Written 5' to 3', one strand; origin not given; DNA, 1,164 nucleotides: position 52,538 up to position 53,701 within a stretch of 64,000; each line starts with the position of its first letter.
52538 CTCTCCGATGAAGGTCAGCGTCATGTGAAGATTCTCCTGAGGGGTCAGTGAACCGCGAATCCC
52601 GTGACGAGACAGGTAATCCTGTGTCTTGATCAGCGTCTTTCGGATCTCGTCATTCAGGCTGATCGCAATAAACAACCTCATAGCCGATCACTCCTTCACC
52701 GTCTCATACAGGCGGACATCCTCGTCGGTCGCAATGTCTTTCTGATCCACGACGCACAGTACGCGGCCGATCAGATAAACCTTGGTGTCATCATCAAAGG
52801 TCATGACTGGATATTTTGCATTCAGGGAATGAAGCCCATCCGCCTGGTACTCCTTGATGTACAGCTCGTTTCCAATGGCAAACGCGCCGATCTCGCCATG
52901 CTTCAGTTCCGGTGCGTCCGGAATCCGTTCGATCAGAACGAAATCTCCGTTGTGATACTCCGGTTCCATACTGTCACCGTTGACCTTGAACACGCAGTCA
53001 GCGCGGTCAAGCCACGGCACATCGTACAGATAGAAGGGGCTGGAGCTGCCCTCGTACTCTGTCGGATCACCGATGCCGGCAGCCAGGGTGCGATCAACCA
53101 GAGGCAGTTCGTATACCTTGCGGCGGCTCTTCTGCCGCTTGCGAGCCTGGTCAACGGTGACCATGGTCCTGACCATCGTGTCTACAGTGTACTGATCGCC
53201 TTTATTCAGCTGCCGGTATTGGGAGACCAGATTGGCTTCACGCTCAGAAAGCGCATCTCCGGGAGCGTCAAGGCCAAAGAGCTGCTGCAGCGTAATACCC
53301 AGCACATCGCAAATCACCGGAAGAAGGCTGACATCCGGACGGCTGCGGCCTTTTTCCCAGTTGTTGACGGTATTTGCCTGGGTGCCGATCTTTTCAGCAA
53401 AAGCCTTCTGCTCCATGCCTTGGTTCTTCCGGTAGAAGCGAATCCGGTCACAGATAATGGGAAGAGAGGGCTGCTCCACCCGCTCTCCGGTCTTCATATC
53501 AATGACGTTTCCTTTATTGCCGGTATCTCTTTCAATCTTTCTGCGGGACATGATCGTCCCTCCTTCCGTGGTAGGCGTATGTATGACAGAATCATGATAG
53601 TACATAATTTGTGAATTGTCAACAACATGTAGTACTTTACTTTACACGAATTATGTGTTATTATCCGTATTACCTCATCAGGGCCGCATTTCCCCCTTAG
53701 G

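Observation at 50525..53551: Repressor-led four-gene operon: CI/LexA-like repressor + 2H phosphoesterase + HAD hydrolase + alpha-CTD protein (candidate lysogen-expressed defence or counter-defence cassette)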

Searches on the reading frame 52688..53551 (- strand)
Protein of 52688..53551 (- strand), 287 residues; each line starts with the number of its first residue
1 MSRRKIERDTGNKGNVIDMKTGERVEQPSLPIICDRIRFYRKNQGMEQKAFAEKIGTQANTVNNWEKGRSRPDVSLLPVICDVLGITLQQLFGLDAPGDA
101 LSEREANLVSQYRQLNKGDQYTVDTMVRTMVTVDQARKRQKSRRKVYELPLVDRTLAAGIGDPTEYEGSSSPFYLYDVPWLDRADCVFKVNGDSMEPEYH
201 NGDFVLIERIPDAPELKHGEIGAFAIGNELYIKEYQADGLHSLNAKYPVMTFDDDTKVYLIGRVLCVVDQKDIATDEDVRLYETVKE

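Call 3: search_protein_families(library=pfam, proteins=[window:52688-53551:-], max_evalue=0.01)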
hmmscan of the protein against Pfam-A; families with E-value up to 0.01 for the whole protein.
window:52688-53551:- (287 aa): 5 families
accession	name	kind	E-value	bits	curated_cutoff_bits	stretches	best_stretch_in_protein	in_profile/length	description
PF00717.28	Peptidase_S24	-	3.8e-16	59.3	23.3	1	150-264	1-115/116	Peptidase S24-like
PF01381.28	HTH_3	-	6.9e-12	45.7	23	1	37-90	1-54/55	Helix-turn-helix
PF13443.12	HTH_26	-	1.5e-07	32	22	1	42-95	7-61/63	Cro/C1-type HTH DNA-binding domain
PF12844.13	HTH_19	-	3.5e-07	30.5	30.2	1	36-92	3-59/64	Helix-turn-helix domain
PF13560.12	HTH_31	-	6.5e-07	30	27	1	36-87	5-57/64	Helix-turn-helix domain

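Call 4: search_protein_families(library=padloc, proteins=[window:52688-53551:-], max_evalue=0.01)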
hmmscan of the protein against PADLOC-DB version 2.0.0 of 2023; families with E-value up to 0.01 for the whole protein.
window:52688-53551:- (287 aa): 16 families
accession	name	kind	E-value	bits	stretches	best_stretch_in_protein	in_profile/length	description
PDLC02926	HTH_VI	-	4e-09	34.6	1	35-100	4-69/92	-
PDLC03951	RmrA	-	2.7e-07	27.9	1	36-90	12-66/400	-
PDLC03949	RmrA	-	3e-07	27.6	1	35-96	5-66/363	-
PDLC03952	RmrA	-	2.6e-06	24.5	1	14-88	4-78/395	-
PDLC03955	RmrA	-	8e-06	23.3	1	34-99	22-86/371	-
PDLC03954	RmrA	-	1e-05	22.7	1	35-121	13-96/380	-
PDLC03947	RmrA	-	6.6e-05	19.9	1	31-88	10-67/383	-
PDLC04760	PDC-M64C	-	0.00012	20.3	1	32-88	26-82/93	-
PDLC04142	capH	-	0.00017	20.6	1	35-126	9-91/103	capH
PDLC04762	PDC-M64C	-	0.0012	16.9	1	33-87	28-82/97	-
PDLC03956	RmrA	-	0.0012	16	1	41-87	17-64/399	-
PDLC03944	RmrA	-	0.0032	14.6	1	35-86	9-60/384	-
PDLC03948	RmrA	-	0.0049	13.8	1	34-85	10-61/397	-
PDLC04775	PDC-M69A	-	0.005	15.3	1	35-93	10-68/113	-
PDLC03667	Control_protein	-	0.006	14.9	0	37-102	6-72/101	control protein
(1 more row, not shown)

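Call 5: search_protein_families(library=phrogs, proteins=[window:52688-53551:-], max_evalue=0.01)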
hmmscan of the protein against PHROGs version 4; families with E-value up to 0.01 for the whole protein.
window:52688-53551:- (287 aa): 23 families
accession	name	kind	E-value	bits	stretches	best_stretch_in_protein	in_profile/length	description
phrog_4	-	transcription regulation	7.2e-36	125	1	32-281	136-349/400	transcriptional repressor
phrog_2967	-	transcription regulation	7.9e-14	52.7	1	32-130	10-105/225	transcriptional regulator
phrog_8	-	transcription regulation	2.8e-13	51.1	1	35-98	164-222/346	transcriptional regulator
phrog_1373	-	transcription regulation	7.3e-12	46.6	1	30-97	63-128/166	transcriptional regulator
phrog_3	-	transcription regulation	1.1e-09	39.6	1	30-101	86-157/430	transcriptional repressor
phrog_6201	-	transcription regulation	1.1e-09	39.2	1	187-269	30-116/121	CI-like repressor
phrog_2104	-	unknown function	3.2e-09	37.9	1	19-73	26-80/103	-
phrog_2328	-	transcription regulation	5.6e-09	36.9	1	25-99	10-82/128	transcriptional repressor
phrog_2439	-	transcription regulation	5.9e-09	36.3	1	32-97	7-72/367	transcriptional regulator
phrog_5823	-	transcription regulation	2.3e-07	31.3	1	33-110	7-86/404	transcriptional regulator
phrog_811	-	DNA, RNA and nucleotide metabolism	8.4e-07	29.6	1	183-270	46-134/140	UmuD-like protein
phrog_4836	-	transcription regulation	7e-05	23.5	1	35-87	78-130/194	CII-like regulator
phrog_8558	-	unknown function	7.6e-05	23.9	1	188-265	23-105/114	-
phrog_7241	-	transcription regulation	0.00011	23.2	1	37-91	66-120/122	transcriptional regulator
phrog_5119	-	unknown function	0.00037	21.3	1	33-70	54-91/152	-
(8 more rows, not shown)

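Call 6: search_protein_families(library=ncbifam, proteins=[window:52688-53551:-], max_evalue=0.01)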
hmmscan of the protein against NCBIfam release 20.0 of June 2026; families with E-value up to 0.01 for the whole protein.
window:52688-53551:- (287 aa): 16 families
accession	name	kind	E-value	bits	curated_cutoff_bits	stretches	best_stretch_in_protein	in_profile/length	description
NF041951.1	phage_RstR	subfamily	2.3e-12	47.2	80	1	35-138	5-107/108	RstR family transcriptional repressor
TIGR03070.1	couple_hipB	subfamily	1.2e-07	31.6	71.65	1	33-88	3-58/58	type II toxin-antitoxin system Y4mF family antitoxin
NF047948.1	male_kill_WMK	equivalog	4.8e-07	29.5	300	1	33-138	6-117/300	WO male-killing family protein Wmk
NF006015.0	PRK08154.1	subfamily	9.4e-07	28.3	204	1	17-142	15-137/314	anaerobic benzoate catabolism transcriptional regulator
TIGR03830.1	CxxCG_CxxCG_HTH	subfamily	1.9e-06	27.7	61.8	1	35-76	68-109/127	type II TA system antitoxin MqsA family protein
TIGR00270.2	TIGR00270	equivalog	3.1e-06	27.1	110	1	35-90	78-133/159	multiprotein bridging factor aMBF1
TIGR02228.1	sigpep_I_arch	equivalog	1.9e-05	24.6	51.85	1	187-225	33-70/158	signal peptidase I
NF007257.0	PRK09706.1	subfamily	5.9e-05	22.9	101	1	33-93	6-67/135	transcriptional repressor DicA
TIGR02227.1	sigpep_I_bact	equivalog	7.4e-05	22.7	47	1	187-226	22-62/162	signal peptidase I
TIGR00498.1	lexA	equivalog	9.7e-05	22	110.95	1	116-268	52-199/203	transcriptional repressor LexA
NF047542.1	telomere_Tap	equivalog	0.0001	21.2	600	1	26-75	12-60/695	telomere-associated protein Tap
NF007481.0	PRK10072.1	equivalog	0.00021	21.7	110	1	34-75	35-76/96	HTH-type transcriptional regulator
NF007621.2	PRK10276.1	subfamily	0.00025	21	110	1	187-268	31-114/115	translesion error-prone DNA polymerase V autoproteolytic subunit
NF041677.1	trans_regClgR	equivalog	0.00098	19.2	170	1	32-130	8-103/113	transcriptional regulator ClgR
NF007408.0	PRK09943.1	equivalog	0.0018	17.9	211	1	35-95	10-70/185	HTH-type transcriptional regulator PuuR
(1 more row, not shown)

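Call 68: search_solved_structures(query=window:52688-53551:-, max_evalue=0.01, show_alignments=1)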
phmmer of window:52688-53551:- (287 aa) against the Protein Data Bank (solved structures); distinct sequences matched with E-value up to 0.01: 34.
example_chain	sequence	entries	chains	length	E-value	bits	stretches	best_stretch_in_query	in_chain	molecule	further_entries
6jq1_A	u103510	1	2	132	1.4e-05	28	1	34-151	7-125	Transcriptional regulator, XRE family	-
3v6p_A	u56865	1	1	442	5.4e-05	26.1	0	75-103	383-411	dHax3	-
8tac_A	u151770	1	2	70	5.9e-05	26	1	35-86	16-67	DBP48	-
4oto_A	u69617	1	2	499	8.8e-05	25.4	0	63-99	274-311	Hax3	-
6jw3_A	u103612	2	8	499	0.00012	25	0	75-103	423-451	TAL effector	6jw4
6jw5_A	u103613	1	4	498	0.00012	24.9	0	75-102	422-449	TAL effector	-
4gjp_A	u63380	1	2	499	0.00012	24.9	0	69-99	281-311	Hax3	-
4osj_A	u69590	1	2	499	0.00013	24.9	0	75-103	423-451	Hax3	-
4osw_A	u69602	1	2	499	0.00016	24.5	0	75-103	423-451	Hax3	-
3v6t_A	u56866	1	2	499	0.00017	24.5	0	75-103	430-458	dHax3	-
4oss_A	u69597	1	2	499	0.00018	24.4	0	75-103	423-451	Hax3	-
6jw0_A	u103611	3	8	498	0.00019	24.3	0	75-103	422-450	TAL effector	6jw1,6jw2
4osq_A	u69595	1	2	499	0.00019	24.3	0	75-103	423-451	Hax3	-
4osl_A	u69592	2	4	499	0.00019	24.3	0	75-103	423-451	Hax3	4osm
4gjr_A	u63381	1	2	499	0.0002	24.3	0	75-103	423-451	Hax3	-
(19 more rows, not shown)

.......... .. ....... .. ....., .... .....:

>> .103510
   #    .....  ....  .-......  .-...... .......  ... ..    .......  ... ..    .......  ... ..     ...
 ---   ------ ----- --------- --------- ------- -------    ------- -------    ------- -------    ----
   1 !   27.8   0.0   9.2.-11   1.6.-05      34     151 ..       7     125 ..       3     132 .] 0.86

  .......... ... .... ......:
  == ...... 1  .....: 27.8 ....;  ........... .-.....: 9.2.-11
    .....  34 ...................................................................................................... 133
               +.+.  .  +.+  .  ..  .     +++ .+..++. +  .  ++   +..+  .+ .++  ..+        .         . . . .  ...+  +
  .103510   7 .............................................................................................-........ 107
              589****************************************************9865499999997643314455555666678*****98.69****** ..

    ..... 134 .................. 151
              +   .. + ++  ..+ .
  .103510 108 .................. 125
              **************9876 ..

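Call 82: find_homologous_proteins(query=window:52688-53551:-, max_evalue=1e-10)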
Query window:52688-53551:- (287 aa): 1000 proteins with E <= 1e-10 among 2407 candidates; the best 120 are listed.
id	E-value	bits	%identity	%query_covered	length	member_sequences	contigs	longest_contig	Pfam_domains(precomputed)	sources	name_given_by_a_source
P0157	2.6e-181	619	95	100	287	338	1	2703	PF12844.14,PF00717.29,PF01381.29,PF13560.13,PF13443.13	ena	-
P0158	1.6e-174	597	92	100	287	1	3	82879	PF12844.14,PF00717.29,PF01381.29,PF13560.13,PF13443.13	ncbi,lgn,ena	-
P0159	1.2e-170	584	87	100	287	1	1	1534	PF12844.14,PF00717.29,PF01381.29,PF13560.13,PF13443.13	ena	-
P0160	3.8e-170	583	96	94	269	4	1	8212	PF12844.14,PF00717.29,PF01381.29,PF13560.13,PF13443.13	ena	-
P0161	1.3e-168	578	88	100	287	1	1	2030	PF12844.14,PF00717.29,PF01381.29,PF13560.13,PF13443.13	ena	-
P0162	2.4e-167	574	88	100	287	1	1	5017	PF12844.14,PF00717.29,PF01381.29,PF13560.13,PF13443.13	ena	-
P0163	6.3e-167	572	87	100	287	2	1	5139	PF12844.14,PF00717.29,PF01381.29,PF13560.13,PF13443.13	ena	-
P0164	3.5e-161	553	84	100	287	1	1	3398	PF00717.29,PF01381.29,PF13560.13,PF13443.13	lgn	-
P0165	1.7e-160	551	83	100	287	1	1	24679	PF00717.29,PF01381.29,PF13560.13,PF13443.13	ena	-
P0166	1.5e-159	548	83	100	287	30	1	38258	PF00717.29,PF01381.29,PF13560.13,PF13443.13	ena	-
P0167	3.4e-159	547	86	100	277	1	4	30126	PF12844.14,PF00717.29,PF01381.29,PF13560.13,PF13443.13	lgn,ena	-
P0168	1.0e-158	545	83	100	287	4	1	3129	PF00717.29,PF01381.29,PF13560.13,PF13443.13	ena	-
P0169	3.8e-158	543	82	100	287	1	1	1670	PF00717.29,PF01381.29,PF13560.13,PF13443.13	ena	-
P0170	1.4e-157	542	82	100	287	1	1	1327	PF00717.29,PF01381.29,PF13560.13,PF13443.13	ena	-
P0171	1.5e-157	541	82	100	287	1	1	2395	PF00717.29,PF01381.29,PF13560.13,PF13443.13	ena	-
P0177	1.0e-151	522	80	100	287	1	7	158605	PF00717.29,PF01381.29,PF13443.13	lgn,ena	-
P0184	1.0e-142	493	75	100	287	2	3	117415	PF12844.14,PF00717.29,PF01381.29,PF13560.13,PF13443.13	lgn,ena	-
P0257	8.2e-91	322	52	99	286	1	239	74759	PF12844.14,PF00717.29,PF01381.29,PF13560.13,PF13443.13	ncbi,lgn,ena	-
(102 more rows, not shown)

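Call 83: find_encoding_contigs(protein=P0177, flank=5000, max_places=3)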
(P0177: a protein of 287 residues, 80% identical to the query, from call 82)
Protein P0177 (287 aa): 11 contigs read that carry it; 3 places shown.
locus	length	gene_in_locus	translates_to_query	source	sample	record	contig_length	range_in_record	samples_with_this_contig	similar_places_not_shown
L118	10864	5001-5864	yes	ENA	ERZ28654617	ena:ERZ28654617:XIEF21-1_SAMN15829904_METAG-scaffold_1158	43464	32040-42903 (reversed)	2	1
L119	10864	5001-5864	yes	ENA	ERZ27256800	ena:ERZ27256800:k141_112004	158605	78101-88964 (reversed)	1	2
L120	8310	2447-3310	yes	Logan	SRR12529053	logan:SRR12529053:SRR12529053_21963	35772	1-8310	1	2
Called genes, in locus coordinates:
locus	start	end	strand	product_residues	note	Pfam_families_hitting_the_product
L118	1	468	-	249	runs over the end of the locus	-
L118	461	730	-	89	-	-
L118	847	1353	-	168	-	PF08281:Sigma70_r4_2 (weak)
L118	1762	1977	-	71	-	-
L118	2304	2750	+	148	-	PF12844:HTH_19 (weak), PF13560:HTH_31, PF01381:HTH_3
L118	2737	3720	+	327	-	PF06114:Peptidase_M78, PF12773:DZR (weak)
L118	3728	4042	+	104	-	-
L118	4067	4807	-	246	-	-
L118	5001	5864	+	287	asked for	PF13443:HTH_26, PF01381:HTH_3, PF00717:Peptidase_S24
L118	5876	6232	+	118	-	-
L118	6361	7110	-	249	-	-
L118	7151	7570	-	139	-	-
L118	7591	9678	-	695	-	PF08239:SH3_3 (weak)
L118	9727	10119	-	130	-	PF11554:DUF3232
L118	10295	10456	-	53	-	-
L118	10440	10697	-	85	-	PF13443:HTH_26, PF01381:HTH_3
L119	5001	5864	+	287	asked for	PF13443:HTH_26, PF01381:HTH_3, PF00717:Peptidase_S24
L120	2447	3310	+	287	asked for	PF13443:HTH_26, PF01381:HTH_3, PF00717:Peptidase_S24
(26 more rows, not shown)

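Call 84: find_encoding_contigs(protein=P0184, flank=5000, max_places=2)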
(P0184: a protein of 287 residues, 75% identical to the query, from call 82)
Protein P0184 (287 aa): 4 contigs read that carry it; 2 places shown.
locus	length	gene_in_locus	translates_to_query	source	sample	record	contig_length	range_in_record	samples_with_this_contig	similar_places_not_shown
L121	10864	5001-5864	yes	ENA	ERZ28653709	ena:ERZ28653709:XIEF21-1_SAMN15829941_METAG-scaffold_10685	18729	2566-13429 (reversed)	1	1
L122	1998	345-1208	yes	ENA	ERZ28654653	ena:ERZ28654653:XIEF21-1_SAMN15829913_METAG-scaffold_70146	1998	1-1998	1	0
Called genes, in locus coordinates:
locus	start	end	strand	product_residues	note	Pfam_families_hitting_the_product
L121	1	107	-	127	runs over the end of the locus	-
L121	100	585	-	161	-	-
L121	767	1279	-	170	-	-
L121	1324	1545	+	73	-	-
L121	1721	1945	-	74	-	-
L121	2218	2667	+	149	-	PF12844:HTH_19, PF13560:HTH_31, PF01381:HTH_3, PF13413:HTH_25 (faint), PF13443:HTH_26 (weak)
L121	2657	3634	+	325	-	PF06114:Peptidase_M78, PF12773:DZR (faint)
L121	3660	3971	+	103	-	-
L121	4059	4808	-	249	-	-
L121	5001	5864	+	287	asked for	PF12844:HTH_19, PF13443:HTH_26 (weak), PF13560:HTH_31 (weak), PF01381:HTH_3, PF00717:Peptidase_S24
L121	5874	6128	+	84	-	-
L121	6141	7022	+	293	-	PF12710:HAD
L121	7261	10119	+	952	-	PF00176:SNF2-rel_dom, PF00270:DEAD, PF04851:ResIII, PF00271:Helicase_C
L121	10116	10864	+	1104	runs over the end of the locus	?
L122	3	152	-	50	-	?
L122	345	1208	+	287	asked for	PF12844:HTH_19, PF13443:HTH_26 (weak), PF13560:HTH_31 (weak), PF01381:HTH_3, PF00717:Peptidase_S24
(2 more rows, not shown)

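Call 85: find_encoding_contigs(protein=P0257, flank=5000, max_places=4)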
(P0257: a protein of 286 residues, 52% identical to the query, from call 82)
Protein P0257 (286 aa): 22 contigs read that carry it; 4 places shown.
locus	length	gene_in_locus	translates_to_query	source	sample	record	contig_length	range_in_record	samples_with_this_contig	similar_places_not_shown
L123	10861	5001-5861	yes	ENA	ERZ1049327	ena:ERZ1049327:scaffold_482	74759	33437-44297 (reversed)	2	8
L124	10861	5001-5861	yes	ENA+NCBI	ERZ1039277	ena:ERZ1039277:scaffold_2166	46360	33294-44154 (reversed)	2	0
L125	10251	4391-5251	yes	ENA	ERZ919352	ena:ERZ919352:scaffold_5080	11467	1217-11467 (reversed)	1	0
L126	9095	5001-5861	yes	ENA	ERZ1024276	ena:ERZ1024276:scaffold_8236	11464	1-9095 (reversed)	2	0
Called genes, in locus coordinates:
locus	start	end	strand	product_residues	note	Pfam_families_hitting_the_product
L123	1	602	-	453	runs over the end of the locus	PF00211:Guanylate_cyc (faint)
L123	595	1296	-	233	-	PF13707:RloB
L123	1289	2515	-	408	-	PF13175:AAA_15 (faint), PF13476:AAA_23 (faint), PF02463:SMC_N (weak), PF13304:AAA_21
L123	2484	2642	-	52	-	-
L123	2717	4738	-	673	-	-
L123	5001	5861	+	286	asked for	PF12844:HTH_19, PF13443:HTH_26, PF13560:HTH_31, PF01381:HTH_3, PF00717:Peptidase_S24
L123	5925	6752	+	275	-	PF07505:DUF5131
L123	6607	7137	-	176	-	PF02374:ArsA_ATPase (weak), PF10609:ParA (weak), PF13614:AAA_31, PF00142:Fer4_NifH, PF01656:CbiA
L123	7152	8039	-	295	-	PF06970:RepA_N, PF19481:DUF6017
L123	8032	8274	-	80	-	-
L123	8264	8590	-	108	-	-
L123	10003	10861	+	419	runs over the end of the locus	PF08239:SH3_3 (weak), PF18914:DUF5666 (weak)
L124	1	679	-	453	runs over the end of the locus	PF00211:Guanylate_cyc (faint)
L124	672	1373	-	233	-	PF13707:RloB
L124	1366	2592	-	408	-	PF13175:AAA_15 (faint), PF13476:AAA_23 (faint), PF02463:SMC_N (weak), PF13304:AAA_21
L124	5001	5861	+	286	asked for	PF12844:HTH_19, PF13443:HTH_26, PF13560:HTH_31, PF01381:HTH_3, PF00717:Peptidase_S24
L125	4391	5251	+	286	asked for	PF12844:HTH_19, PF13443:HTH_26, PF13560:HTH_31, PF01381:HTH_3, PF00717:Peptidase_S24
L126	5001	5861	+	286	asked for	PF12844:HTH_19, PF13443:HTH_26, PF13560:HTH_31, PF01381:HTH_3, PF00717:Peptidase_S24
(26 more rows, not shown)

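Call 86: search_protein_families(library=padloc, proteins=[L121:7261-10119:+, L121:10116-10862:+, L118:5876-6232:+, L121:5874-6128:+, L123:5925-6752:+, L123:2717-4738:-, L123:1289-2515:-, L123:595-1296:-, L121:6141-7022:+], max_evalue=0.00001)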
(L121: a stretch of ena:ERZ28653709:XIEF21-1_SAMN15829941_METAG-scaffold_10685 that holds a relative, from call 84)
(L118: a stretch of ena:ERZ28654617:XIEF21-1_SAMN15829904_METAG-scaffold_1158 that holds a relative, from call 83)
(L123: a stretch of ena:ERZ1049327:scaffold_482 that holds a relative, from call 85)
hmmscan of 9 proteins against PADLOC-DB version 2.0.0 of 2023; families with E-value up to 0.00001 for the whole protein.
L121:7261-10119:+ (952 aa): 31 families (the best 25 are shown)
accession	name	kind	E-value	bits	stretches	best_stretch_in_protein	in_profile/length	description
PDLC02621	DrmD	-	3.7e-99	331.3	2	5-405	14-438/1040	DrmD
PDLC02572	DrmA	-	1.3e-69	233.3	2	5-412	15-439/1043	DrmA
PDLC02633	DrmD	-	2.1e-60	202.7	2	82-388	103-423/839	DrmD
PDLC02504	BrxHI|BrxHII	-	2.6e-60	202.4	2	102-399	108-405/971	BrxHII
PDLC02632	DrmD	-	8.9e-57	191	2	6-396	18-429/662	DrmD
PDLC02500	BrxHI|BrxHII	-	3e-55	186.2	2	105-326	92-322/933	BrxHI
PDLC00659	HmaA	-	7.9e-55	184.2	2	115-404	117-410/1176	SNF2 helicase / DEAD-box helicase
PDLC02624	DrmD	-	1.9e-39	133.7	2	141-395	2-269/652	DrmD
PDLC02840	DpdE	-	4.5e-39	132.5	2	102-290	158-323/1091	DpdE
PDLC02853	DpdE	-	5.3e-38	128.6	2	106-288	100-287/985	DpdE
PDLC02843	DpdE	-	1.6e-36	123.7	2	68-288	123-316/1091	DpdE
PDLC02620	DrmD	-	9.2e-34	114.6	2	96-401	93-401/1060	DrmD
PDLC02623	DrmD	-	2.5e-33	112.9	2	423-551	511-628/1040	DrmD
PDLC02619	DrmD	-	9.8e-32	108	2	122-395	52-326/872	DrmD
PDLC02622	DrmD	-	5e-30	102.7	1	95-330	114-355/422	DrmD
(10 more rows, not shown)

L121:10116-10862:+ (249 aa): 1 family
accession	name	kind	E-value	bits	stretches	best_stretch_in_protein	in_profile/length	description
PDLC03614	REase_MTase_IIG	-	2.2e-06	23.5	0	152-249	165-265/1584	Type IIG restriction enzyme-methyltransferase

L118:5876-6232:+ (118 aa): 0 families

L121:5874-6128:+ (84 aa): 0 families

L123:5925-6752:+ (275 aa): 2 families
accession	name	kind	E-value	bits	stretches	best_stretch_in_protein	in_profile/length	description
PDLC04639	PDC-M41B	-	2.1e-22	77.7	1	21-239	11-218/241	-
PDLC04569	PDC-M30B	-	8.2e-22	75.9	1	21-239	11-218/241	-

L123:2717-4738:- (673 aa): 0 families

L123:1289-2515:- (408 aa): 25 families
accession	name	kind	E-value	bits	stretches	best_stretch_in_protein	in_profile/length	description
PDLC02335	AbiLi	-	2.3e-85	284.6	1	1-400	49-290/326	AbiLi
PDLC02980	AriA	-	2.3e-34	117.8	1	46-340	2-304/304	-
PDLC04426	PDC-M12A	-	1.4e-19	68.7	1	1-356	1-340/369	-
PDLC02979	AriA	-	3.7e-14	51.3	2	230-335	265-369/373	-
PDLC04182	HEC-01A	-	1.2e-12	45.5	1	4-157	6-146/406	-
PDLC04176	HEC-01A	-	1.6e-11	42.2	1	44-356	24-336/371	-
PDLC04392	PDC-M07A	-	1.3e-10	38.9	1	218-341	231-353/432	-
PDLC04135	mad3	-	2.7e-10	38.4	0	45-127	24-99/374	mads_3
PDLC04608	PDC-M38A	-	3.1e-10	38.3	1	44-339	26-316/367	-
PDLC04149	HEC-04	-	1.5e-08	31.7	0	33-63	37-67/494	-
PDLC04178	HEC-01A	-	1.6e-08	32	0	222-356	214-348/399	-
PDLC04183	HEC-01A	-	2e-08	31.7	0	44-77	25-58/402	-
PDLC02336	AbiLi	-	7.5e-08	30.3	0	203-339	175-293/340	AbiLi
PDLC04180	HEC-01A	-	1.1e-07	29.4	0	239-358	221-340/382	-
PDLC04175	HEC-01A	-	1.9e-07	28.5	0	227-357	204-328/363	-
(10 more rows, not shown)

L123:595-1296:- (233 aa): 1 family
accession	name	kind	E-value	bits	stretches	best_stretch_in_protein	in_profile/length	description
PDLC02337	AbiLii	-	4.8e-30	103.4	1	11-229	20-95/170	AbiLii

L121:6141-7022:+ (293 aa): 3 families
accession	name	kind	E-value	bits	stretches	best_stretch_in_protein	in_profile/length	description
PDLC05001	PDC-S34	-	4.9e-158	524.1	1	2-291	4-291/384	-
PDLC05002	PDC-S34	-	1.1e-122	406.9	1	12-285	5-279/284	-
PDLC05000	PDC-S34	-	3.2e-87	291.4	1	14-280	4-268/416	-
